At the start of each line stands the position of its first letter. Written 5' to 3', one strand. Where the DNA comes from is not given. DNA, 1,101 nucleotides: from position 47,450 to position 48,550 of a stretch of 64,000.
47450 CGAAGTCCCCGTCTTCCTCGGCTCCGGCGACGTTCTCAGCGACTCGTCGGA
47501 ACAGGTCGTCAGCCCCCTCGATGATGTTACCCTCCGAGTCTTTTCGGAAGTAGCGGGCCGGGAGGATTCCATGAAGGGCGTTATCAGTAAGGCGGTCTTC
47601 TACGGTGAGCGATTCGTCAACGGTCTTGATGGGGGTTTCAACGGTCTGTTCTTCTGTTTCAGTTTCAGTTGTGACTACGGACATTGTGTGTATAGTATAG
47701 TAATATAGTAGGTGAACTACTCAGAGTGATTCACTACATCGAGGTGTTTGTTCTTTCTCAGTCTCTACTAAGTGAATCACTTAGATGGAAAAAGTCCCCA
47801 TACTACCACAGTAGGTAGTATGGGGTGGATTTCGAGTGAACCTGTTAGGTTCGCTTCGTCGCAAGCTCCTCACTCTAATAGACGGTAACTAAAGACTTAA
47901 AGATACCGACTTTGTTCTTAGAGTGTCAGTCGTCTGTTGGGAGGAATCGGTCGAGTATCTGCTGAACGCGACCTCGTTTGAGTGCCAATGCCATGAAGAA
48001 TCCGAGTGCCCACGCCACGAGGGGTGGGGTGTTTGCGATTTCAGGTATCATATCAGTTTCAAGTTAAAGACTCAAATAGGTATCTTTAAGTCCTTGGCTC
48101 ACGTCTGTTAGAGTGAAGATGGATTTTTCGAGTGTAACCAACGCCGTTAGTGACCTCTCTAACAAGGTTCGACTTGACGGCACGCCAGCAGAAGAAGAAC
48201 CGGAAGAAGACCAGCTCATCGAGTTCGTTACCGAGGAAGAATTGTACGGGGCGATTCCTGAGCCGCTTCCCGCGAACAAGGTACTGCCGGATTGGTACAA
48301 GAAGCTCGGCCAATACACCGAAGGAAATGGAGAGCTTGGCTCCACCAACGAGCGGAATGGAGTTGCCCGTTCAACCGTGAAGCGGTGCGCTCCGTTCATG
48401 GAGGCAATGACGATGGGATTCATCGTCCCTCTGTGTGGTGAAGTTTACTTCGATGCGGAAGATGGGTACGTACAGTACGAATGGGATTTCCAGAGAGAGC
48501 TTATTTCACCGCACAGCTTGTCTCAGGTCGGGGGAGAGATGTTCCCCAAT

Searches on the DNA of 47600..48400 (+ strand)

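Call 20: search_dna_similar(query=window:47600-48400:+, collection=phages, mode=distant, max_rows=60)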
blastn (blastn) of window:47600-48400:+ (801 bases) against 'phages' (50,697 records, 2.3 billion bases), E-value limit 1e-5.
Records with a match: 49; places in all: 184; records where one place covers at least 80% of the query: 41.
Best place of each record, by identity: >=99% 2; 95-99% 1; 90-95% 14; 80-90% 22; 60-80% 10.
By first word of the organism name: Halorubrum 35; Haloarcula 11; Halophage 2; Hardygib1 1.
By host as written in the record: Halorubrum sp. 18; Haloarcula californiae 7; Halorubrum coriense 5; Halorubrum sodomense 5; Haloarcula japonica 4; Halorubrum sp. B2-2 4; - 2; Halorubrum sp. s5a-3 2; and 2 more.
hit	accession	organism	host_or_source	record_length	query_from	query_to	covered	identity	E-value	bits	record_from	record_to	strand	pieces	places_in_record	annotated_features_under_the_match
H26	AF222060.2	Halorubrum phage HF2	Halorubrum coriense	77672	1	801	100%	100.0%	0e+0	1445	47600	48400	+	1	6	hypothetical protein (x2) | ribonucleotide reductase Rnr | intergenic repeat IR6; one of a number of AT-rich intergenic repeats ... | intergenic repeat IR5c; one of a number of AT-rich intergenic repeats ...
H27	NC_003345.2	Halorubrum phage HF2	Halorubrum coriense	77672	1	801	100%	100.0%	0e+0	1445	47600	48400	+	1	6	hypothetical protein (x2) | ribonucleotide reductase | intergenic repeat IR6; one of a number of AT-rich intergenic repeats ... | intergenic repeat IR5c; one of a number of AT-rich intergenic repeats ...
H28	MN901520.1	Halorubrum virus Hardycor2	Halorubrum coriense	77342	1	801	100%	97.9%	0e+0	1369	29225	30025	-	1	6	hypothetical protein (x2) | ribonucleotide reductase Rnr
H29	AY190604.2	Halophage HF1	-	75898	1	801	100%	94.6%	0e+0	1245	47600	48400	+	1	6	hypothetical protein (x2) | ribonucleotide reductase Rnr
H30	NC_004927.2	Halophage HF1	-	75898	1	801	100%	94.6%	0e+0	1245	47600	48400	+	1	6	hypothetical protein (x2) | ribonucleotide reductase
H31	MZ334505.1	Halorubrum virus HRTV-9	Halorubrum sp.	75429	1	801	100%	89.4%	0e+0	1051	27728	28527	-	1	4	hypothetical protein (x2) | class II ribonucleotide reductase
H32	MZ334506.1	Halorubrum virus HRTV-16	Halorubrum sp.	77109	1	801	100%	89.3%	0e+0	1047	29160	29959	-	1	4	hypothetical protein (x2) | class II ribonucleotide reductase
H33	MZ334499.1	Halorubrum virus HRTV-22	Halorubrum sp.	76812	1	801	100%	88.9%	0e+0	1032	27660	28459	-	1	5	hypothetical protein (x2) | class II ribonucleotide reductase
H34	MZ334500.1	Halorubrum virus HRTV-26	Halorubrum sp.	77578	1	801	100%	88.4%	0e+0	1014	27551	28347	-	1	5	hypothetical protein (x2) | class II ribonucleotide reductase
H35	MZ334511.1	Halorubrum virus HRTV-21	Halorubrum sp.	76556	1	801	100%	88.4%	0e+0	1015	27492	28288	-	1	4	hypothetical protein (x2) | class II ribonucleotide reductase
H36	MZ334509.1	Haloarcula virus HJTV-1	Haloarcula japonica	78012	1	801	100%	87.3%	0e+0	973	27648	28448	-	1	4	hypothetical protein (x2) | class II ribonucleotide reductase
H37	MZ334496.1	Halorubrum tailed virus 10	Halorubrum sp.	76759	1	801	100%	86.6%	0e+0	946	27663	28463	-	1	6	hypothetical protein (x2) | class II ribonucleotide reductase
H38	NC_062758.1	Halorubrum tailed virus 10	Halorubrum sp.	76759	1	801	100%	86.6%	0e+0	946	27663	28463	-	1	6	hypothetical protein (x2) | ribonucleotide reductase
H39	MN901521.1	Halorubrum virus Serpecor1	Halorubrum coriense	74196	1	801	100%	84.1%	0e+0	861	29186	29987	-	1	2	hypothetical protein (x2) | ribonucleotide reductase Rnr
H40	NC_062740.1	Halorubrum virus Serpecor1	Halorubrum coriense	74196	1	801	100%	84.1%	0e+0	861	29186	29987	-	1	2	hypothetical protein (x2) | ribonucleotide reductase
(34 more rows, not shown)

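Call 60: search_rna_families(source=window, start=47600, end=48150, threshold=evalue, max_evalue=1)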
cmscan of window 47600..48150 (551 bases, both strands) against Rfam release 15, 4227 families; matches with E-value up to 1: 1.
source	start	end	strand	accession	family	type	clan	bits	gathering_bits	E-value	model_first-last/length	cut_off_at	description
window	47998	48080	+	RF02087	Yar_3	Gene; lncRNA;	-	13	50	0.88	1-67/67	no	Yellow-achaete intergenic RNA conserved region 3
